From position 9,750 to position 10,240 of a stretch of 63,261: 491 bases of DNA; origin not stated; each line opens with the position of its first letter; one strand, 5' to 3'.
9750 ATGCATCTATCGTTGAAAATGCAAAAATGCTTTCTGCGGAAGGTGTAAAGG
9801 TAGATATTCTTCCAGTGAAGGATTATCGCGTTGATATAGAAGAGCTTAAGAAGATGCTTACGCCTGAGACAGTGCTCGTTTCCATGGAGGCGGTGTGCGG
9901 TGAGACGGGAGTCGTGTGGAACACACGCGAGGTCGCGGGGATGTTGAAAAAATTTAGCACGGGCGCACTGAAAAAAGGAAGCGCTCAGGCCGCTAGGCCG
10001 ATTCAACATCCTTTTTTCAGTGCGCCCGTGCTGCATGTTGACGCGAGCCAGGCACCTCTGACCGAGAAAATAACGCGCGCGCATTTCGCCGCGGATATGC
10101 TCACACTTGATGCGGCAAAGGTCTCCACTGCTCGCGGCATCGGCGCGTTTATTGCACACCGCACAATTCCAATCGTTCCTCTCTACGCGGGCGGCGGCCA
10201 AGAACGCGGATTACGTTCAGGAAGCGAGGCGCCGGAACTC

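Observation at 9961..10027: Hairpin element read through in frame inside a cysteine desulfurase-like gene: conserved 29-nt loop, covarying stem (copy 1 of 2)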

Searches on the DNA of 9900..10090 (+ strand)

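Call 34: build_rna_model(alignment_id=A1, structure=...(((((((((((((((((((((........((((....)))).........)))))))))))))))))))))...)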
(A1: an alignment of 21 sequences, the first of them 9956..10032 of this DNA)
Model R1 built from alignment A1 (21 sequences, 77 columns); structure: as given.
model positions 77; base pairs 25; branch points 0; effective number of sequences 2.62; information 0.734 bits per position. Calibrated on 0.2 Mb of random sequence (short: E-values are rough).
structure used (alignment columns):
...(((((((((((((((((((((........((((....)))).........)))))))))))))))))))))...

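Call 35: search_with_rna_model(model_id=R1, source=window, filters=off, max_evalue=10, show_alignments=6)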
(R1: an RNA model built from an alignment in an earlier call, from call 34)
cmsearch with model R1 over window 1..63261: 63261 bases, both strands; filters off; matches with E-value up to 10: 40.
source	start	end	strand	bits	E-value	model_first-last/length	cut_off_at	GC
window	9956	10032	+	95.8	8.9e-23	1-77/77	no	0.57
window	28782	28858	+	92.3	7.4e-22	1-77/77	no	0.52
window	9956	10032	-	35.4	8.1e-07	1-77/77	no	0.57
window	28782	28858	-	28.6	5.2e-05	1-77/77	no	0.52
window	29115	29166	-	18.3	0.028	1-77/77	no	0.48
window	13867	13921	-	17.6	0.043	1-77/77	no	0.64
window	14324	14375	+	15.7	0.14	1-77/77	no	0.52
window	49100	49122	-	14.2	0.32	31-53/77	no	0.7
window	14324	14375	-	14.2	0.33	1-77/77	no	0.52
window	29117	29164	+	14.1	0.36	1-77/77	no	0.5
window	17349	17388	-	13.7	0.44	1-77/77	no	0.57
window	52770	52796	-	13.1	0.67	1-77/77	no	0.81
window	2690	2720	+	13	0.7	1-77/77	no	0.84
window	2690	2720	-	12.8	0.79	1-77/77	no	0.84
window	16587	16649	-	12.2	1.1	1-77/77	no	0.41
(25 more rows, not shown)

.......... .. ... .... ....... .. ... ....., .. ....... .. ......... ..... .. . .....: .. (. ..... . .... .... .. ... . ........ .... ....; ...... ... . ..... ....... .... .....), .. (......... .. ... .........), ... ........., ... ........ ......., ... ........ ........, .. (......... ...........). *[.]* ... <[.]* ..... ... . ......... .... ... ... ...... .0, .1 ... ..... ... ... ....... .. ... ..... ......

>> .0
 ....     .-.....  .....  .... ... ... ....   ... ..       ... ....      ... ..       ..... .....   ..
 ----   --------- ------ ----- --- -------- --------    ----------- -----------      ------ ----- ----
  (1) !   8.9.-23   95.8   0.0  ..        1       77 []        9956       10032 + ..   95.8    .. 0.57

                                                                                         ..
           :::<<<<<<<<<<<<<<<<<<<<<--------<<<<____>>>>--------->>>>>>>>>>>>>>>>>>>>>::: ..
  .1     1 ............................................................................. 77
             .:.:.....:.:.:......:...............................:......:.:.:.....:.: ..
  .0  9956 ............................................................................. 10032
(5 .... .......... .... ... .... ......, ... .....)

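Call 36: search_with_rna_model(model_id=R1, sources=[L001, L002, L003, L005, L006, L007, L008, L009, L010, L011, L012, L013, L014, L015, L016, L017, L018, L020, L021, L022, L023, L024, L025, L026, L027, L028], max_evalue=0.1)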
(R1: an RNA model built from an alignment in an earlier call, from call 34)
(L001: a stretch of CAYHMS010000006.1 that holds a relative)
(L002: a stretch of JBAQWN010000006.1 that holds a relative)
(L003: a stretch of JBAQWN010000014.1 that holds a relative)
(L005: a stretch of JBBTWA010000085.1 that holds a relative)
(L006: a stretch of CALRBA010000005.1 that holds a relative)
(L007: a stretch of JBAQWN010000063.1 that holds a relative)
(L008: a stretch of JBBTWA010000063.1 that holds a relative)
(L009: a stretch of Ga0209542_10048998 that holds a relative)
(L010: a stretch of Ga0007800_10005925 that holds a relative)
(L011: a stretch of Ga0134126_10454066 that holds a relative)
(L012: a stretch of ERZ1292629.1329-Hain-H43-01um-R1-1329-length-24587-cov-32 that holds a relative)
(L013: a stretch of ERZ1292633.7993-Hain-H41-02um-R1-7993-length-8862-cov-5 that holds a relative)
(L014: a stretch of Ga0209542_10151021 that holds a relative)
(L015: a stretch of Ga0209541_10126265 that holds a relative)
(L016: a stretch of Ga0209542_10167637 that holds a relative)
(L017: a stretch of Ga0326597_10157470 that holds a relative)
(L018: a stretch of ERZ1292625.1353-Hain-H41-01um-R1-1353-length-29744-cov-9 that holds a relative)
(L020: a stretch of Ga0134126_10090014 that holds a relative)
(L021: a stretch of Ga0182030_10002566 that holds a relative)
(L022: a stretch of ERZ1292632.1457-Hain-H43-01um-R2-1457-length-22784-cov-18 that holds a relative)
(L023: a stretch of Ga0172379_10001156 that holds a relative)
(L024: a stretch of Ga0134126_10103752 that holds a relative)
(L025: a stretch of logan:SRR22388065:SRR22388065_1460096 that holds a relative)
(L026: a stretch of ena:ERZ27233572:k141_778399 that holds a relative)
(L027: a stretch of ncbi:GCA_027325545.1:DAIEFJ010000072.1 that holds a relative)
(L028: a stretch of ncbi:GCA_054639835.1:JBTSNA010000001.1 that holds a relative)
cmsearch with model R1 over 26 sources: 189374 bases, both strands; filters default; matches with E-value up to 0.1: 33.
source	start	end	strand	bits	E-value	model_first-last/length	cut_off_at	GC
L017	1341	1417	-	98.9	4.1e-23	1-77/77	no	0.53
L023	3968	4044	-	97.3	1e-22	1-77/77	no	0.48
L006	7552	7628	+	96.6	1.6e-22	1-77/77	no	0.58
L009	3940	4016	+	96.5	1.7e-22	1-77/77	no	0.49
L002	946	1022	-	95.3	3.6e-22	1-77/77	no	0.49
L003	2761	2837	+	94.9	4.7e-22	1-77/77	no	0.43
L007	6025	6101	+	90.5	6.5e-21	1-77/77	no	0.48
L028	10472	10548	+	90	9.2e-21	1-77/77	no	0.53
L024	598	674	+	89.4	1.3e-20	1-77/77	no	0.52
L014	432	508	+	89.2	1.4e-20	1-77/77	no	0.55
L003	3958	4034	+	88.9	1.8e-20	1-77/77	no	0.45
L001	6350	6426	-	88.2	2.8e-20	1-77/77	no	0.55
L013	2200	2276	+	88.2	2.8e-20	1-77/77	no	0.55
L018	1436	1512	-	88.2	2.8e-20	1-77/77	no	0.55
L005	4137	4213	+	86.9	6e-20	1-77/77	no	0.53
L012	9920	9996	-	86.9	6e-20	1-77/77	no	0.53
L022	4137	4213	+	86.9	6e-20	1-77/77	no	0.53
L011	185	261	-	81.6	1.5e-18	1-77/77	no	0.45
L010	174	250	+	75.4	6.6e-17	1-77/77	no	0.53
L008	4244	4320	-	74.7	1e-16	1-77/77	no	0.56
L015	1581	1657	+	73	2.8e-16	1-77/77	no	0.53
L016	185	261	-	71.7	6.3e-16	1-77/77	no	0.6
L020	2633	2706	+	69.2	2.9e-15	1-77/77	no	0.64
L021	1527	1605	-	63.6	8.5e-14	1-77/77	no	0.68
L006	7552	7628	-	35.1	2.9e-06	1-77/77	no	0.58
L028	10472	10548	-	34.3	4.9e-06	1-77/77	no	0.53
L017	1341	1417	+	32.1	1.8e-05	1-77/77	no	0.53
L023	3968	4044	+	31.8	2.3e-05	1-77/77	no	0.48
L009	3940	4016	-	30.2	6e-05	1-77/77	no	0.49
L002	946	1022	+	30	6.8e-05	1-77/77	no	0.49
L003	2761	2837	-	27.4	0.00033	1-77/77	no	0.43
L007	6025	6101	-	26.3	0.00062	1-77/77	no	0.48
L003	3958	4034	-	23.9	0.0027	1-77/77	no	0.45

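Call 44: search_rna_families(source=window, start=9900, end=10090, threshold=evalue, max_evalue=10, show_alignments=2)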
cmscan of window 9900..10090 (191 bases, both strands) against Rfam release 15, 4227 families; matches with E-value up to 10: 27.
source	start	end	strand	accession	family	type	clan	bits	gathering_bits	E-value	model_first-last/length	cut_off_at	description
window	9960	10028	-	RF03607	mir-9447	Gene; miRNA;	-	32.9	67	4.8e-05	1-68/68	no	mir-9447 microRNA precursor family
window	9960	10028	+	RF03607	mir-9447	Gene; miRNA;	-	31.9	67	8.4e-05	1-68/68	no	mir-9447 microRNA precursor family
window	9957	10031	-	RF04159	MIR1437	Gene; miRNA;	-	31.3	168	0.00067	1-192/192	no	MIR1437 microRNA precursor family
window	9957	10031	+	RF04159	MIR1437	Gene; miRNA;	-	30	168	0.0013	1-192/192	no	MIR1437 microRNA precursor family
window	9947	10040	-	RF04164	MIR1507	Gene; miRNA;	-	28.6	73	6.1e-05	1-107/107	no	MIR1507 microRNA precursor family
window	9944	10043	+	RF04113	MIR1523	Gene; miRNA;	-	23.5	96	0.011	1-92/92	no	MIR1523 microRNA precursor family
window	9956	10032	-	RF04113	MIR1523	Gene; miRNA;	-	23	96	0.015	13-81/92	no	MIR1523 microRNA precursor family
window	9956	10032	-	RF01911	MIR2118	Gene; miRNA;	-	22.5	85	0.016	39-133/170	no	MIR2118 microRNA precursor family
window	9949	10041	+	RF04085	mir-1271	Gene; miRNA;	-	22.3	80.5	0.0064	1-77/77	no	mir-1271 microRNA precursor family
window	9955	10033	-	RF03285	mir-564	Gene; miRNA;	-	21.5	80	0.25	1-82/82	no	mir-564 microRNA precursor family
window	9962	10026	-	RF04269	mir-373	Gene; miRNA;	-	21.3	69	0.064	1-69/69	no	mir-373 microRNA precursor family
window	9947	10041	-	RF03771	mir-341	Gene; miRNA;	-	20.9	90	0.029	1-96/96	no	mir-341 microRNA precursor family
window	9962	10026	+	RF04269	mir-373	Gene; miRNA;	-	19.9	69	0.14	1-69/69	no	mir-373 microRNA precursor family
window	9969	10019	-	RF03623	mir-1252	Gene; miRNA;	-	19.9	70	0.38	1-65/65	no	mir-1252 microRNA precursor family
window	9940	10057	+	RF02031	tpke11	Gene; sRNA;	-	19.2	43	0.054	1-77/77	no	tpke11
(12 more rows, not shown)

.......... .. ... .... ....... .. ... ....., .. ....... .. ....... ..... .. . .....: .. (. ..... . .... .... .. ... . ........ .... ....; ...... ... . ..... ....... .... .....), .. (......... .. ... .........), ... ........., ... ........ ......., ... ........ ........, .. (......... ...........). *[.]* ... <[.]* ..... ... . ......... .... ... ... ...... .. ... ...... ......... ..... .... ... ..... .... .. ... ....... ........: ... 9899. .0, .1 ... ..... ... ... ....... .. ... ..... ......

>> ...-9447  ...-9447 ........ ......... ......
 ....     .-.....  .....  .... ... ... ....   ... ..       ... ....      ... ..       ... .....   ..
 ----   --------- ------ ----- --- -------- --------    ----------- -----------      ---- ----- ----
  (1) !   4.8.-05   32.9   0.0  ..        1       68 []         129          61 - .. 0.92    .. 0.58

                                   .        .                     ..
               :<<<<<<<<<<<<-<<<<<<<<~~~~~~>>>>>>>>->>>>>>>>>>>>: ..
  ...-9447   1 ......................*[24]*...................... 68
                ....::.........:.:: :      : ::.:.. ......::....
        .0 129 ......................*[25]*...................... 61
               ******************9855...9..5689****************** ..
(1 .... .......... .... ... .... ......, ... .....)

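Call 67: search_with_rna_model(model_id=R1, sources=[L030, L031, L032, L033, L034, L035, L036, L037, L038], max_evalue=0.1)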
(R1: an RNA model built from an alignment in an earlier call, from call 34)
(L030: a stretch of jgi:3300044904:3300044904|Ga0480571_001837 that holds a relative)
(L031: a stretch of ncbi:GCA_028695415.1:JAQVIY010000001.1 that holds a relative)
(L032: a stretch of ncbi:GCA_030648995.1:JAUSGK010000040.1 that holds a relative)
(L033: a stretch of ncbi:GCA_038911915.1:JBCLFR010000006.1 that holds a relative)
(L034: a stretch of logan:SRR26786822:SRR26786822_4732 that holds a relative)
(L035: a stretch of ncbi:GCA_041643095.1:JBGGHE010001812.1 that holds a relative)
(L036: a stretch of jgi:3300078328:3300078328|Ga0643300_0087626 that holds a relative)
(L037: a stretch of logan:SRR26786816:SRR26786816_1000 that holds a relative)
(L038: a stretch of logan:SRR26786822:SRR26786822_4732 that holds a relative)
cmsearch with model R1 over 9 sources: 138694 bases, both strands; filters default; matches with E-value up to 0.1: 16.
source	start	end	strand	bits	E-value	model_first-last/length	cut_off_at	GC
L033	7840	7916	+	91.7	2.3e-21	1-77/77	no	0.55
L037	10472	10548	+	89.8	7.7e-21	1-77/77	no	0.49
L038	2712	2788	+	89.8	7.7e-21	1-77/77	no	0.49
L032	1752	1828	+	80.2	2.6e-18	1-77/77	no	0.57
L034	10160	10236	+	79.8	3.3e-18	1-77/77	no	0.53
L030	10496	10572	+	79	5.4e-18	1-77/77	no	0.52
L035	4200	4276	+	76.1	3.1e-17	1-77/77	no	0.6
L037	14703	14781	+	48.9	4.9e-10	1-77/77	no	0.53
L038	6943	7021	+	48.9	4.9e-10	1-77/77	no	0.53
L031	10490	10566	+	45.1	5.1e-09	1-77/77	no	0.6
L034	6131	6209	+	42.1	3.1e-08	1-77/77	no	0.53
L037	10472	10548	-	32.7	9.3e-06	1-77/77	no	0.49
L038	2712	2788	-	32.7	9.3e-06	1-77/77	no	0.49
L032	1752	1828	-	29.5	6.6e-05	1-77/77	no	0.57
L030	10496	10572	-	29.5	6.7e-05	1-77/77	no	0.52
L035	4200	4276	-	24.7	0.0012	1-77/77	no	0.6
